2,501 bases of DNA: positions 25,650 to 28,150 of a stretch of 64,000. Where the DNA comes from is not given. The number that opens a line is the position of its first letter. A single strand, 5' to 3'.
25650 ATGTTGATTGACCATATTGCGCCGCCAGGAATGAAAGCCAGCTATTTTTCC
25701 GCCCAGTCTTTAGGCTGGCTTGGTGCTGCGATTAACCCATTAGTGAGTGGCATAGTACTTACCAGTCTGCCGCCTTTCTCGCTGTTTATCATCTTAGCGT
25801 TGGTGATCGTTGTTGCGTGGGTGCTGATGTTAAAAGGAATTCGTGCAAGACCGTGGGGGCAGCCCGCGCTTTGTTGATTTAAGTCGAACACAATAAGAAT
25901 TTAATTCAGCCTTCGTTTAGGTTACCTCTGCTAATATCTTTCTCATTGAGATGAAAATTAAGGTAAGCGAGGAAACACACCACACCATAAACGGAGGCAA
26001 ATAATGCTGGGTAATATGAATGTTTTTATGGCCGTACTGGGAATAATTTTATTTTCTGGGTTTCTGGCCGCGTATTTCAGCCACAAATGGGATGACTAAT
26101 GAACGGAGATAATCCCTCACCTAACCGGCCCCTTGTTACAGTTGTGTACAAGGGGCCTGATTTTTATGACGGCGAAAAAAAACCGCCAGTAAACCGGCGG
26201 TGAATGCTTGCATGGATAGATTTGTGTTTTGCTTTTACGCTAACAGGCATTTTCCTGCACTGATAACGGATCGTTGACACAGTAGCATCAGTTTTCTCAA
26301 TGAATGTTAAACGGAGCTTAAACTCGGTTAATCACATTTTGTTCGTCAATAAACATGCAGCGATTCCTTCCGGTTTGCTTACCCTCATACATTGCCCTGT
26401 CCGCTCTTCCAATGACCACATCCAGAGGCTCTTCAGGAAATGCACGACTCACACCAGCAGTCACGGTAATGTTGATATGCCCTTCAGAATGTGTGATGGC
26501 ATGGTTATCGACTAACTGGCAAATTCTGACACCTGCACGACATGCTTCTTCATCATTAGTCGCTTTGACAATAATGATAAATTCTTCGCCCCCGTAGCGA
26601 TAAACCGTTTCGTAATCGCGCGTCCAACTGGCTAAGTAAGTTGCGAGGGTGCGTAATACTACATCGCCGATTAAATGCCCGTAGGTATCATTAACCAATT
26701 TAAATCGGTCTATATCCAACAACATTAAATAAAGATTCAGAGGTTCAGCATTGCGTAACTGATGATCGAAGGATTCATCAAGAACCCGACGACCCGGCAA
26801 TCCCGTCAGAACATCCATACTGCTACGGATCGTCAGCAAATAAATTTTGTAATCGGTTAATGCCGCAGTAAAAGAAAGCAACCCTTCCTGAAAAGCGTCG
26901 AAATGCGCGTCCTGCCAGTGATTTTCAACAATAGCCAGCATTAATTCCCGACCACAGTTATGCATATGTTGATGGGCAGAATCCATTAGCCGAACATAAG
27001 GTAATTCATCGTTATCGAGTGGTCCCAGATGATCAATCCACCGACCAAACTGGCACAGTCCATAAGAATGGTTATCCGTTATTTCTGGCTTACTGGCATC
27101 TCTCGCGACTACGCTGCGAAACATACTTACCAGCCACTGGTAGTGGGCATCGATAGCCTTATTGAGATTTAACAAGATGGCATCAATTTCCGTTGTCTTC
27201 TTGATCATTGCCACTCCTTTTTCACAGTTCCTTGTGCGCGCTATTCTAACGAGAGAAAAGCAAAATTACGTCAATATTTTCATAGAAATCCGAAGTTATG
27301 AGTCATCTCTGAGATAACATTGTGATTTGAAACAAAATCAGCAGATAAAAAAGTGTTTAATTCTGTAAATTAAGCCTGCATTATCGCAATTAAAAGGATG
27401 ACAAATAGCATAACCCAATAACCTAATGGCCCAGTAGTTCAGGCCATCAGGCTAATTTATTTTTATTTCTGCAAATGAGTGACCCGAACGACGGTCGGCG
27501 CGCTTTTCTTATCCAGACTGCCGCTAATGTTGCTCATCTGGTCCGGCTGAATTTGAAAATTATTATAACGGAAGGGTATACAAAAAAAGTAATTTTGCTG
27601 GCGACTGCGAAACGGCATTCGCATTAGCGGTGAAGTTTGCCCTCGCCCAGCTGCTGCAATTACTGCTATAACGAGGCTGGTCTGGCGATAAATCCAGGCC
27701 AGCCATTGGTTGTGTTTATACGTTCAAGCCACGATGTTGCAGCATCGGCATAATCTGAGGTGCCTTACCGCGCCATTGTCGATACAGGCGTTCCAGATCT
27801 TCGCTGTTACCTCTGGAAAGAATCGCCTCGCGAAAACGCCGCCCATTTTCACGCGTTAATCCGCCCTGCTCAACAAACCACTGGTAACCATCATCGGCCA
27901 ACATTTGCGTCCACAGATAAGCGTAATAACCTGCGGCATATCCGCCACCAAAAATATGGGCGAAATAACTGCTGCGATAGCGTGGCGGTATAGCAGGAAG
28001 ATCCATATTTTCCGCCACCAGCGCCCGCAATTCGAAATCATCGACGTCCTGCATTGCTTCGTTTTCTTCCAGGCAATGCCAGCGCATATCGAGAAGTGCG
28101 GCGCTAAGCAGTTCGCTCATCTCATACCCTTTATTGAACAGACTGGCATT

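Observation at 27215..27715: dgcZ-dcp interval lacks ydeI and ydeJ but holds a 94-codon open frame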

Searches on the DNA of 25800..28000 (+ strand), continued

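Call 16: search_dna_similar(query=L003:12347-12851:+, collection=ecoli_genomes, mode=near, max_rows=12, rows=spread)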
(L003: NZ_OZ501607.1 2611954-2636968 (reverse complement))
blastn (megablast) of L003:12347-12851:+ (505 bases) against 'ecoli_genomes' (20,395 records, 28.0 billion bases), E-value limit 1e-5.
Records with a match: 4372; places in all: 4392; records where one place covers at least 80% of the query: 4320.
Genomes with a match: 4372 of 5426; with a place that covers at least 80% of the query: 4320. Places per genome that has any: lowest 1, median 1, highest 2. On chromosomes: 4389 places; on plasmids: 3.
Best place of each record, by identity: >=99% 97; 95-99% 4235; 90-95% 40.
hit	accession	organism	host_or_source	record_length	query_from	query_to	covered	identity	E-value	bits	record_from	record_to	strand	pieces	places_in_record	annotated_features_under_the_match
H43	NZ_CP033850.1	Escherichia coli strain FDAARGOS_497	Homo sapiens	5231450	1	505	100%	100.0%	0e+0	933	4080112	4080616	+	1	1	ydeI: YdeI family stress tolerance OB fold protein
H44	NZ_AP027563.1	Escherichia coli strain LR-58-2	Homo sapiens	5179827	1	505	100%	97.2%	0e+0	854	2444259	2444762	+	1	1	ydeI: YdeI family stress tolerance OB fold protein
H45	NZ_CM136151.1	Escherichia coli strain PRO_A-1505-6W-A_ESBL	Homo sapiens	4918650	1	505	100%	97.0%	0e+0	848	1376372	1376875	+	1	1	ydeI: YdeI family stress tolerance OB fold protein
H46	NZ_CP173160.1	Escherichia coli strain JX2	wastewater treatment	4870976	1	503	100%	96.4%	0e+0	828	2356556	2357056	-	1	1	ydeI: YdeI family stress tolerance OB fold protein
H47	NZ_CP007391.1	Escherichia coli strain ST540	-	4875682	1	503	100%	96.2%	0e+0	822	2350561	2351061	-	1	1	ydeI: YdeI family stress tolerance OB fold protein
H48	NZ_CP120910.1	Escherichia coli strain PD007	Homo sapiens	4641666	1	503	100%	96.2%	0e+0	822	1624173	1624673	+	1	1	ydeI: YdeI family stress tolerance OB fold protein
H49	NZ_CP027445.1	Escherichia coli strain 2013C-3492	Homo sapiens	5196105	1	503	100%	96.0%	0e+0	817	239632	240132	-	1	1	ydeI: YdeI family stress tolerance OB fold protein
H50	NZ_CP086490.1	Escherichia coli strain Ec-050-T5-ESBL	Homo sapiens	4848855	1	503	100%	96.0%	0e+0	817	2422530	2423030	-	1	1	ydeI: YdeI family stress tolerance OB fold protein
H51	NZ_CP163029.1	Escherichia coli strain W170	Homo sapiens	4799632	1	503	100%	96.0%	0e+0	817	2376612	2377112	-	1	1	ydeI: YdeI family stress tolerance OB fold protein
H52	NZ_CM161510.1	Escherichia coli strain TC9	in vitro transconjugant generated by ...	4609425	1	503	100%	96.0%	0e+0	817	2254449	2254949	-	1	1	ydeI: YdeI family stress tolerance OB fold protein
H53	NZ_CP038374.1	Escherichia coli O157:H7 strain F3113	beef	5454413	1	503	100%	95.8%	0e+0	811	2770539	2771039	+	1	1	ydeI: YdeI family stress tolerance OB fold protein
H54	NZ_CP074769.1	Escherichia coli strain 99_0288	bovine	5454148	260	503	48%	93.9%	5e-98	366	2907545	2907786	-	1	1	none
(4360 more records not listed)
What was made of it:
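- The ydeI segment is present in 4,372 (call 16).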

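Call 18: search_rna_families(source=window, start=25800, end=28000, threshold=evalue, max_evalue=1)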
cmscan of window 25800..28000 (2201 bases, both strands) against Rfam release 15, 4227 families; matches with E-value up to 1: 3.
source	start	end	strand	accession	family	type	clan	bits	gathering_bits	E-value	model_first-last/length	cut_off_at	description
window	26093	26306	-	RF01407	STnc560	Gene; sRNA;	-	281.9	55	6.2e-66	1-214/214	no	STnc560 Hfq binding RNA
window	26176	26251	-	RF02631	Hrs13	Gene; sRNA;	-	16.2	52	0.96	1-82/82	no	Hfq-regulated sRNA 13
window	27533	27706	-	RF00470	Toga_5_CRE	Cis-reg;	-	14.2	120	0.49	1-268/268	no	Togavirus 5' plus strand cis-regulatory element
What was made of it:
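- There is no Rfam match (call 18).
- Tried and rejected: Only MgrR/STnc560 was found, outside the interval, plus a meaningless weak viral hit (call 18).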

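Call 25: search_dna_similar(query=L003:12780-12930:+, collection=ecoli_genomes, mode=near, max_rows=60, rows=spread)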
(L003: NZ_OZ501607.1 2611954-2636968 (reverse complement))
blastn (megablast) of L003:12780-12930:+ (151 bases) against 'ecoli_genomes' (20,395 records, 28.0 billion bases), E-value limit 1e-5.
Records with a match: 1789; places in all: 1790; records where one place covers at least 80% of the query: 758.
Genomes with a match: 1787 of 5426; with a place that covers at least 80% of the query: 758. Places per genome that has any: lowest 1, median 1, highest 3. On chromosomes: 1787 places; on plasmids: 3.
Best place of each record, by identity: >=99% 311; 95-99% 1473; 90-95% 5.
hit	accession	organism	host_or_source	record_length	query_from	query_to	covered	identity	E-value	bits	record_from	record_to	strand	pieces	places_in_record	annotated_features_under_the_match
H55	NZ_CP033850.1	Escherichia coli strain FDAARGOS_497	Homo sapiens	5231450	1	151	100%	100.0%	2e-72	279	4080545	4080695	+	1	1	2-oxo-tetronate isomerase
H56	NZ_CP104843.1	Escherichia coli strain DFL.5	pantropical spotted dolphin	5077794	1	151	100%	100.0%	2e-72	279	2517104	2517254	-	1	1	2-oxo-tetronate isomerase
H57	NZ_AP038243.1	Escherichia coli strain HCM-27C-1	Gallus gallus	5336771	1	151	100%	100.0%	2e-72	279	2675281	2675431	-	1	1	2-oxo-tetronate isomerase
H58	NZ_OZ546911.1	Escherichia coli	Homo sapiens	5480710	1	151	100%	99.3%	8e-71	274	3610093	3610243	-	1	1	2-oxo-tetronate isomerase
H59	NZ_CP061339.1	Escherichia coli strain M00057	Homo sapiens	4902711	1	151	100%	98.0%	6e-67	261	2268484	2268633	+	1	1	2-oxo-tetronate isomerase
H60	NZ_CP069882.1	Escherichia coli strain FDAARGOS_1289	Homo sapiens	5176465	1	151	100%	98.0%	6e-67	261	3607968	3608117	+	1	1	2-oxo-tetronate isomerase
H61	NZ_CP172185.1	Escherichia coli strain GF60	chicken meat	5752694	1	151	100%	98.0%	6e-67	261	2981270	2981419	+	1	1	hypothetical protein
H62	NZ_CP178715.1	Escherichia coli strain VTB96959v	Chicken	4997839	1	151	100%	98.0%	6e-67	261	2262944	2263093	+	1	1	2-oxo-tetronate isomerase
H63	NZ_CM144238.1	Escherichia coli strain KK19-02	Homo sapiens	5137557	1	151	100%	98.0%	6e-67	261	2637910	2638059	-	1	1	2-oxo-tetronate isomerase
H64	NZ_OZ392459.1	Escherichia coli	Homo sapiens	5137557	1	151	100%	98.0%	6e-67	261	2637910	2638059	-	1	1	2-oxo-tetronate isomerase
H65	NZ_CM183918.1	Escherichia coli strain GMM076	Homo sapiens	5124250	1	151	100%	98.0%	6e-67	261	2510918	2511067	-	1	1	2-oxo-tetronate isomerase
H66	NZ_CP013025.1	Escherichia coli strain 2009C-3133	Homo sapiens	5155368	1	151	100%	97.4%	3e-65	255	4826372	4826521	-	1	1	2-oxo-tetronate isomerase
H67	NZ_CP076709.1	Escherichia coli O158:H23 strain CFIAFB20140388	missing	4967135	1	151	100%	97.4%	3e-65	255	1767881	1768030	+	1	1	hypothetical protein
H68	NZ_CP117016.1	Escherichia coli strain MLI121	Homo sapiens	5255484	1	151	100%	97.4%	3e-65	255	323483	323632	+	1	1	2-oxo-tetronate isomerase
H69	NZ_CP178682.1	Escherichia coli strain VTB97379v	Chicken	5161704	1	151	100%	97.4%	3e-65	255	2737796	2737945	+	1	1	2-oxo-tetronate isomerase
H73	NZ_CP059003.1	Escherichia coli strain 2D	Homo sapiens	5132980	1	151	100%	95.4%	1e-59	237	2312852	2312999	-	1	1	2-oxo-tetronate isomerase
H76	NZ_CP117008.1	Escherichia coli strain MLI109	Homo sapiens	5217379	3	151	99%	96.0%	8e-61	241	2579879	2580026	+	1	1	2-oxo-tetronate isomerase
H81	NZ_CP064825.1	Escherichia coli UTI89 strain UTI89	Homo sapiens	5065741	71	151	54%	100.0%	1e-33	150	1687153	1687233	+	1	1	2-oxo-tetronate isomerase | YdeI family stress tolerance OB fold protein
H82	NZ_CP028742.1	Escherichia coli strain A33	Perameles nasuta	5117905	71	151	54%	100.0%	1e-33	150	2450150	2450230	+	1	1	hypothetical protein | TIGR00156 family protein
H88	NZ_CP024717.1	Escherichia coli strain LS4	Bos mutus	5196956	71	151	54%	98.8%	7e-32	145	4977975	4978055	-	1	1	2-oxo-tetronate isomerase | YdeI family stress tolerance OB fold protein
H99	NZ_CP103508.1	Escherichia coli O25b:H4-ST131 strain 5506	Homo sapiens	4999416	71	151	54%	98.8%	7e-32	145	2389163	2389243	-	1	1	2-oxo-tetronate isomerase | YdeI family stress tolerance OB fold protein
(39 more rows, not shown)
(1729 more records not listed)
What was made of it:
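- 758 genomes have intact ydeI next to the ydeJ junction, and about 1,029 begin at the ydeI junction (call 25).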

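Call 27: get_annotated_region(hit=H81, flank=1500)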
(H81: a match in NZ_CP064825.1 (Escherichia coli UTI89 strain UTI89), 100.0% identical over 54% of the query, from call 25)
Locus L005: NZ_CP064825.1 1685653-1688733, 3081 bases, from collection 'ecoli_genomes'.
description: Escherichia coli UTI89 chromosome, complete genome
organism: Escherichia coli UTI89 strain UTI89 (NCBI taxid 364106)
replicon: chromosome; assembly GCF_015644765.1
host: Homo sapiens; source: urine; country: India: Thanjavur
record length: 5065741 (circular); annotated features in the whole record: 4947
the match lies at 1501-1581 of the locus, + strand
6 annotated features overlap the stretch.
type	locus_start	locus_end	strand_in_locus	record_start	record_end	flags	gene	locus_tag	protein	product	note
CDS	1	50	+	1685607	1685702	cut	mgtS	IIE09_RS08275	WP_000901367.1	protein MgtS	-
CDS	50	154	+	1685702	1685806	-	mgtT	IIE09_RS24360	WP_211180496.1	protein MgtT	-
CDS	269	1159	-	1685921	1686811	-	dgcZ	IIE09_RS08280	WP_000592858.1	diguanylate cyclase DgcZ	-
CDS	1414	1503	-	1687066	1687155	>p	-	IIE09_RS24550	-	YdeI family stress tolerance OB fold protein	incomplete; partial in the middle of a contig; missing N-terminus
CDS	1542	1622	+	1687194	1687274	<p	-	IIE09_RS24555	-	2-oxo-tetronate isomerase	incomplete; partial in the middle of a contig; missing N-terminus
CDS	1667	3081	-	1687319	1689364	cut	dcp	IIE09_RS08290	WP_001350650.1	peptidyl-dipeptidase Dcp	-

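Call 28: get_annotated_region(hit=H99, flank=1500)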
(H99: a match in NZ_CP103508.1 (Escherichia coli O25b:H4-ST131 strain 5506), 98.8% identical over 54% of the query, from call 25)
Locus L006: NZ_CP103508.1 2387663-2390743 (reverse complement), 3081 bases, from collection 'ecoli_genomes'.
description: Escherichia coli O25b:H4-ST131 strain 5506 chromosome, complete genome
organism: Escherichia coli O25b:H4-ST131 strain 5506 (NCBI taxid 941322)
replicon: chromosome; assembly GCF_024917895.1
host: Homo sapiens; source: blood; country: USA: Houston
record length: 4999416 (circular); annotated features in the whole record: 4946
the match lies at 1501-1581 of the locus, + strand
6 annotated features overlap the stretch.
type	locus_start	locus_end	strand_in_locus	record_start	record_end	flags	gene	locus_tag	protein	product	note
CDS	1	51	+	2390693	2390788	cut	mgtS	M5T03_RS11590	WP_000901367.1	protein MgtS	-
CDS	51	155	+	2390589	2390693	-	mgtT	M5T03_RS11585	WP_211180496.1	protein MgtT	-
CDS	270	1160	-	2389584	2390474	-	dgcZ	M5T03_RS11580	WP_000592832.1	diguanylate cyclase DgcZ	-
CDS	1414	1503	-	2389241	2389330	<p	-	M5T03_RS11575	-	YdeI family stress tolerance OB fold protein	incomplete; partial in the middle of a contig; missing N-terminus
CDS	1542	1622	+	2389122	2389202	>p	-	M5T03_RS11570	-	2-oxo-tetronate isomerase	incomplete; partial in the middle of a contig; missing N-terminus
CDS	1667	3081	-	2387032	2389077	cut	dcp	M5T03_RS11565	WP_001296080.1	peptidyl-dipeptidase Dcp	-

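Call 29: get_annotated_region(hit=H82, flank=1500)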
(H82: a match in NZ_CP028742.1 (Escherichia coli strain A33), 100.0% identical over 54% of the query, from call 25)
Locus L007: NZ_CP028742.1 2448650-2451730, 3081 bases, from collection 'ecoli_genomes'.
description: Escherichia coli strain A33 chromosome, complete genome
organism: Escherichia coli strain A33 (NCBI taxid 562)
replicon: chromosome; assembly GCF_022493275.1
host: Perameles nasuta; source: feces; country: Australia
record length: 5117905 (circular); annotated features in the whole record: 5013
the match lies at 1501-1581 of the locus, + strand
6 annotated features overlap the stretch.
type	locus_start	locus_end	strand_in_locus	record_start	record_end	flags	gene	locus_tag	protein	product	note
CDS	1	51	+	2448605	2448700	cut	mgtS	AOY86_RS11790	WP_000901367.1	protein MgtS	-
CDS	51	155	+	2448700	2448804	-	mgtT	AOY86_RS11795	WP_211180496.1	protein MgtT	-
CDS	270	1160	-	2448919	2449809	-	dgcZ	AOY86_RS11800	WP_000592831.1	diguanylate cyclase DgcZ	-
CDS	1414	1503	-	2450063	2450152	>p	-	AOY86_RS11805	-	TIGR00156 family protein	incomplete; partial in the middle of a contig; missing N-terminus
CDS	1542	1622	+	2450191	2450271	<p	-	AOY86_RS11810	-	hypothetical protein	incomplete; partial in the middle of a contig; missing N-terminus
CDS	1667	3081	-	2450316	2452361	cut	dcp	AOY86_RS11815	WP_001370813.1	peptidyl-dipeptidase Dcp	-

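Call 30: get_annotated_region(hit=H88, flank=1500)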
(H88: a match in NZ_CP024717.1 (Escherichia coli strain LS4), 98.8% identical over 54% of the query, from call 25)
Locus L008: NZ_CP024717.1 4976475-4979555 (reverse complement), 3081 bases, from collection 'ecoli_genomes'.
description: Escherichia coli strain LS4 chromosome, complete genome
organism: Escherichia coli strain LS4 (NCBI taxid 562)
replicon: chromosome; assembly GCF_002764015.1
host: Bos mutus; source: -; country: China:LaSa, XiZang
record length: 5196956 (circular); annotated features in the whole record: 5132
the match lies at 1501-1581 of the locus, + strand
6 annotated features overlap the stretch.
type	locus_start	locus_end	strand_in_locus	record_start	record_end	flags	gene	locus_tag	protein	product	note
CDS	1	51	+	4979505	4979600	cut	mgtS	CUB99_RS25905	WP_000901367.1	protein MgtS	-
CDS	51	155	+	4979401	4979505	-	mgtT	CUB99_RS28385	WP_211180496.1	protein MgtT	-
CDS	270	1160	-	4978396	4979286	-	dgcZ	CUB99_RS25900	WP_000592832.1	diguanylate cyclase DgcZ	-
CDS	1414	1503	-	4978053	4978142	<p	-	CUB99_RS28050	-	YdeI family stress tolerance OB fold protein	incomplete; partial in the middle of a contig; missing N-terminus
CDS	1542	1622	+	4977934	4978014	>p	-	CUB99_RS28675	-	2-oxo-tetronate isomerase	incomplete; partial in the middle of a contig; missing N-terminus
CDS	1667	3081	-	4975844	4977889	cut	dcp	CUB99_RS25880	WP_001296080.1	peptidyl-dipeptidase Dcp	-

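Call 31: get_annotated_region(hit=H8, flank=1500)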
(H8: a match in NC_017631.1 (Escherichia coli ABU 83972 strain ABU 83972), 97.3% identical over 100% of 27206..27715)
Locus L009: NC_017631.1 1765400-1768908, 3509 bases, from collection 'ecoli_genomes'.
description: Escherichia coli ABU 83972, complete sequence
organism: Escherichia coli ABU 83972 strain ABU 83972 (NCBI taxid 655817)
replicon: chromosome; assembly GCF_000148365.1
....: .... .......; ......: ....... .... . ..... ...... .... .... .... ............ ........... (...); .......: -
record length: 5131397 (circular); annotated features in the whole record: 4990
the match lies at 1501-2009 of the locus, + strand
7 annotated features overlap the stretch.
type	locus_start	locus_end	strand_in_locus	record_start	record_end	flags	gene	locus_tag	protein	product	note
CDS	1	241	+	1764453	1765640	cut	ydeE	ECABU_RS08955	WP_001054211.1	efflux MFS transporter YdeE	-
CDS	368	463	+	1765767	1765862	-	mgtS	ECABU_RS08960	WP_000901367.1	protein MgtS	-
CDS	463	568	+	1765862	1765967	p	mgtT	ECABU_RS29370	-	protein MgtT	frameshifted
CDS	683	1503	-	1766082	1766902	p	dgcZ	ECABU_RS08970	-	diguanylate cyclase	frameshifted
CDS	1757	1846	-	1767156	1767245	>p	-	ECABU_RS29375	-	YdeI family stress tolerance OB fold protein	incomplete; partial in the middle of a contig; missing N-terminus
CDS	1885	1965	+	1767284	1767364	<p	-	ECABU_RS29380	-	2-oxo-tetronate isomerase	incomplete; partial in the middle of a contig; missing N-terminus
CDS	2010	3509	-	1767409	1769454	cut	dcp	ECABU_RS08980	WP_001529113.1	peptidyl-dipeptidase Dcp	-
